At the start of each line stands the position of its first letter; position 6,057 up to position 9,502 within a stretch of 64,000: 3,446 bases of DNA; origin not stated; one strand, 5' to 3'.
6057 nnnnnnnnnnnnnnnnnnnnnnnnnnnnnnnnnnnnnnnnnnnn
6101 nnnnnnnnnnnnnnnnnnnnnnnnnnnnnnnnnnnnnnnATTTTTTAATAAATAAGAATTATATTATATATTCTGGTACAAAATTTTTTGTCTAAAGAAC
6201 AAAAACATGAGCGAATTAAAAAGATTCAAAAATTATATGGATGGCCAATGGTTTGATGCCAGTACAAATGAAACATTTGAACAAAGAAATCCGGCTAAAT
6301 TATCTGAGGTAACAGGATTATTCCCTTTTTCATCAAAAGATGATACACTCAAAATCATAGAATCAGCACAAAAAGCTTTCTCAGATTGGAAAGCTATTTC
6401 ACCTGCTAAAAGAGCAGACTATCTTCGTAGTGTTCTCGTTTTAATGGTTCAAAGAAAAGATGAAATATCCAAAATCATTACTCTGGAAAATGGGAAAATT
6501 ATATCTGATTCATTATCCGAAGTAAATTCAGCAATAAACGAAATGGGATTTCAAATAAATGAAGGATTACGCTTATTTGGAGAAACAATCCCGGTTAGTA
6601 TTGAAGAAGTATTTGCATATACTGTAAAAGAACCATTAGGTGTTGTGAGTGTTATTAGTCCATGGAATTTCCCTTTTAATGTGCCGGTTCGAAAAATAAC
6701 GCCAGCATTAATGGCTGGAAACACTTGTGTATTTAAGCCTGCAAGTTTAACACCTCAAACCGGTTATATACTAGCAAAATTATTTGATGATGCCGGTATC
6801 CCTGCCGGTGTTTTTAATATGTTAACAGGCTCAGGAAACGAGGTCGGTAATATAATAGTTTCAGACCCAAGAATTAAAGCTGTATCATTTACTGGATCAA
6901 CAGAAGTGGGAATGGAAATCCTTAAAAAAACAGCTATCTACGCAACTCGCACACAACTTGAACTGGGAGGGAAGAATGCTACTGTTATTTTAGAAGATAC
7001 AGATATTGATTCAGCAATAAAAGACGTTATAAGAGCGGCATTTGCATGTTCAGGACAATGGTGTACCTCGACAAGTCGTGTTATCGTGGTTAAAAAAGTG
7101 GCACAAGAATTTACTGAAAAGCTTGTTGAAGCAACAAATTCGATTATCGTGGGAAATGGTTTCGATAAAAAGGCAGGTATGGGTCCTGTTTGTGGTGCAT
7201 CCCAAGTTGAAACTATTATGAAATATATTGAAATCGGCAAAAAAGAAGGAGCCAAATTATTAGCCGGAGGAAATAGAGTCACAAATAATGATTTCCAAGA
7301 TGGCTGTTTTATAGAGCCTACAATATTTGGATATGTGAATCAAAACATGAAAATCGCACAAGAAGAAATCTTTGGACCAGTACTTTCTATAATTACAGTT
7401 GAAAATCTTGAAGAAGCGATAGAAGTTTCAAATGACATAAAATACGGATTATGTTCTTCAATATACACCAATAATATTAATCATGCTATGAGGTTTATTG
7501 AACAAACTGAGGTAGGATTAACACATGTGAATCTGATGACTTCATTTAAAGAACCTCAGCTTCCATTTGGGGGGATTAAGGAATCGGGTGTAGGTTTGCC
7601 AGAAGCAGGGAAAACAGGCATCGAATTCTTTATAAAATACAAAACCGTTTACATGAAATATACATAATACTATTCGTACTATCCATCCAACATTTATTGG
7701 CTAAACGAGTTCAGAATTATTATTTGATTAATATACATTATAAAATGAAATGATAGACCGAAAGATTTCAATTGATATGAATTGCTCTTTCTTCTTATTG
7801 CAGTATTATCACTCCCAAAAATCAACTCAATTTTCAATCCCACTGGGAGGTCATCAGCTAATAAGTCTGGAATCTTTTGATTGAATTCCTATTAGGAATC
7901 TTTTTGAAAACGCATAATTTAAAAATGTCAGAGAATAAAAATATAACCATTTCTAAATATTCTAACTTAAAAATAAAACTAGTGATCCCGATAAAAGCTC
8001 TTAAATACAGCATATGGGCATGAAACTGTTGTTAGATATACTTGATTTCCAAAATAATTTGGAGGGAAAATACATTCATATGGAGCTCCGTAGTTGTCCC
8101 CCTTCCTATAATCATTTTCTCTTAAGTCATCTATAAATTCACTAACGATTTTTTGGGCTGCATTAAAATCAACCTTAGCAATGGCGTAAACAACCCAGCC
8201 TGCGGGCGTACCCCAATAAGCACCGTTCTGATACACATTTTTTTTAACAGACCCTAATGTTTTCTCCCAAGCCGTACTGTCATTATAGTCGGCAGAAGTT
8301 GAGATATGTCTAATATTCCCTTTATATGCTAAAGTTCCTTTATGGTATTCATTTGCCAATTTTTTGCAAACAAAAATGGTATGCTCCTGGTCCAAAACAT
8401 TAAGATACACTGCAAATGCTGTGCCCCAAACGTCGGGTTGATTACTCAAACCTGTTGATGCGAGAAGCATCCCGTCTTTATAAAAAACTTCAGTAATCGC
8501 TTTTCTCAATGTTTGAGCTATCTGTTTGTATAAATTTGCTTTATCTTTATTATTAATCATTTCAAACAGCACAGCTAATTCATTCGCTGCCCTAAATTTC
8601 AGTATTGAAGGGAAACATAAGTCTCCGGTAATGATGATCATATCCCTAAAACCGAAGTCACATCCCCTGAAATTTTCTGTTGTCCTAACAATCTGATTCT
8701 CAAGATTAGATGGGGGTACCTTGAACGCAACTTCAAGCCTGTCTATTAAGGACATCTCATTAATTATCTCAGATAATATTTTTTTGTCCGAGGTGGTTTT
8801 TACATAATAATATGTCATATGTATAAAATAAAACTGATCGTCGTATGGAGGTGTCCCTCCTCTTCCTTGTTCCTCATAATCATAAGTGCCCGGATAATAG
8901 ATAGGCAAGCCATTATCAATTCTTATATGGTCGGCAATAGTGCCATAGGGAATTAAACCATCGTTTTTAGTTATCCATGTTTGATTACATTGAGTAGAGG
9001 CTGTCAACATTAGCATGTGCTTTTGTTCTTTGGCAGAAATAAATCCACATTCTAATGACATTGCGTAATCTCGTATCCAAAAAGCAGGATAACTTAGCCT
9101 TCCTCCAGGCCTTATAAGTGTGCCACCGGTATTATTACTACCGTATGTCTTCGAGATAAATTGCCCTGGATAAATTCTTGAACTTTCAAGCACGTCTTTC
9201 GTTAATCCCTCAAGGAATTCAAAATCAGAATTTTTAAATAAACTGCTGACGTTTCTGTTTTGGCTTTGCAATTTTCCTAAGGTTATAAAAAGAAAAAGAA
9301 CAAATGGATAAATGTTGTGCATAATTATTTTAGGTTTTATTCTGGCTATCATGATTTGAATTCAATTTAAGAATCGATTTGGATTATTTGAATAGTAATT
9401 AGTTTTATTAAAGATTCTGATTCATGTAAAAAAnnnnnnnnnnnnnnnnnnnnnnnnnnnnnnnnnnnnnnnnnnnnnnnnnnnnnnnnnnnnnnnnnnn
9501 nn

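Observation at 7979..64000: A 56-kb, 25-gene, single-strand mega-PUL whose substrate cannot be read from known enzyme families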

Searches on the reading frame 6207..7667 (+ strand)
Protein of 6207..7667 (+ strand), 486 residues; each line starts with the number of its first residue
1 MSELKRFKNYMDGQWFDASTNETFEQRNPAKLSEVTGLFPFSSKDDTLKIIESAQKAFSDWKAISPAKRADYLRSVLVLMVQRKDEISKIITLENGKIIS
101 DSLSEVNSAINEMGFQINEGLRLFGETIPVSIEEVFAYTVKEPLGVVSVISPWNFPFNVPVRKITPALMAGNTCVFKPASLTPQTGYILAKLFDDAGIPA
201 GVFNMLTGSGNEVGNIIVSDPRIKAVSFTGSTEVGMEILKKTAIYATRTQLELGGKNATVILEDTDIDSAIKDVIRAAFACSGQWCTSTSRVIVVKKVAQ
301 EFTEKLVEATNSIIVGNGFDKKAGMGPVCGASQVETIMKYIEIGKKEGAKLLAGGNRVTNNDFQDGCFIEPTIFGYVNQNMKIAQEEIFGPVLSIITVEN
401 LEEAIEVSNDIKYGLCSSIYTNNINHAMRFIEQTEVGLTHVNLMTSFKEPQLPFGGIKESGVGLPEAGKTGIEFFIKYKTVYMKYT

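Call 6: search_protein_families(library=pfam, proteins=[window:6207-7667:+], max_evalue=0.01)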
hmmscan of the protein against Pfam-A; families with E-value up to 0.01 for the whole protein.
window:6207-7667:+ (486 aa): 1 family
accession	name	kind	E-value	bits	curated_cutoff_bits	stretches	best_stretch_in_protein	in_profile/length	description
PF00171.27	Aldedh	-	1.7e-162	541.6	23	1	15-481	1-461/461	Aldehyde dehydrogenase family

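Call 64: list_cluster_members(proteins=[P0241, P0121, window:6207-7667:+, window:57166-58590:-])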
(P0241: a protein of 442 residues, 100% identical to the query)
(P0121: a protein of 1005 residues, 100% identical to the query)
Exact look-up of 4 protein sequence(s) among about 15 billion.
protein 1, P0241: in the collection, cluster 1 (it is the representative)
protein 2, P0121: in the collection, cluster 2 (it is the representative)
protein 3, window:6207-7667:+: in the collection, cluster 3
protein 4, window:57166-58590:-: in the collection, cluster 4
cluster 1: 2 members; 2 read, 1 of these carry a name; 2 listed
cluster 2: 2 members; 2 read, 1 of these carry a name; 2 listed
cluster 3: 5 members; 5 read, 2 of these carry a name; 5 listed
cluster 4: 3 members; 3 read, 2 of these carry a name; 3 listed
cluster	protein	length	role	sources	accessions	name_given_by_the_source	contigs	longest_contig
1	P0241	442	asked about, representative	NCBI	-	-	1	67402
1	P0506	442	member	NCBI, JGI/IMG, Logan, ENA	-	hypothetical protein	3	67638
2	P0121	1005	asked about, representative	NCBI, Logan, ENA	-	-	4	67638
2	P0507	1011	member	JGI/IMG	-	hypothetical protein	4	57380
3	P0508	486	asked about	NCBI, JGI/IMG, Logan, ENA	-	aldehyde dehydrogenase (NAD+)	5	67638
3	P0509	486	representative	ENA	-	-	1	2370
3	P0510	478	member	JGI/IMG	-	aldehyde dehydrogenase (NAD+)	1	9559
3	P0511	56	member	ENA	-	-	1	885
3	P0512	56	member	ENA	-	-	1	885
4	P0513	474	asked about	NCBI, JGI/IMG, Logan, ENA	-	alpha-L-fucosidase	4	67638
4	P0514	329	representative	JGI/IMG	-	alpha-L-fucosidase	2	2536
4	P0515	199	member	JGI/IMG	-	-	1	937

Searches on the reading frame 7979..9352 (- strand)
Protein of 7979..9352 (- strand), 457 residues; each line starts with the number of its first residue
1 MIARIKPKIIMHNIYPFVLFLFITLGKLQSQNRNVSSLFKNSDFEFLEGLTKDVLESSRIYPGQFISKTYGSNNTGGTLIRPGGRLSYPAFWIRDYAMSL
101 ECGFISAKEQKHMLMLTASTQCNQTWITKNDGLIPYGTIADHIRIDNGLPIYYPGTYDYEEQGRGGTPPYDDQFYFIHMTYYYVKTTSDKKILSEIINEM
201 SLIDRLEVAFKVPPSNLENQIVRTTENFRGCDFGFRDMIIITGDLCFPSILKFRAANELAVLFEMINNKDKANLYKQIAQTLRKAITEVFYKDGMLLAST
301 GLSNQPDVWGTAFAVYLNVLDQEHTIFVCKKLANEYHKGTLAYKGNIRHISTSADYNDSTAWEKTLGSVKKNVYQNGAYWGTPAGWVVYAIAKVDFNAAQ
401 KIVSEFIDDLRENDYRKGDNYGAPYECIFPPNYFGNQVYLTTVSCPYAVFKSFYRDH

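Call 4: search_protein_families(library=pfam, proteins=[window:7979-9352:-], max_evalue=0.01)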
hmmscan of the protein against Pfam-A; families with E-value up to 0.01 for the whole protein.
window:7979-9352:- (457 aa): 0 families

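Call 10: search_solved_structures(query=window:7979-9352:-, max_evalue=1)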
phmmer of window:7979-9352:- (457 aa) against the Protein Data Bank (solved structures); distinct sequences matched with E-value up to 1: 0.

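Call 12: search_protein_families(library=ncbifam, proteins=[window:7979-9352:-], max_evalue=0.01)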
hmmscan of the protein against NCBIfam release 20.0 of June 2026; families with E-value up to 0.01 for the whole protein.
window:7979-9352:- (457 aa): 0 families

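Call 51: search_protein_families(library=pfam, proteins=[window:7979-9352:-], max_evalue=10)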
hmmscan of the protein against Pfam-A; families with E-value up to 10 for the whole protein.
window:7979-9352:- (457 aa): 1 family
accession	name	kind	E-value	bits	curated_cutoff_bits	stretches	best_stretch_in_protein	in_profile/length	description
PF17167.11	Glyco_hydro_94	-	0.01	15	27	1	161-292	114-245/420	Glycosyl hydrolase 94 superfamily, catalytic domain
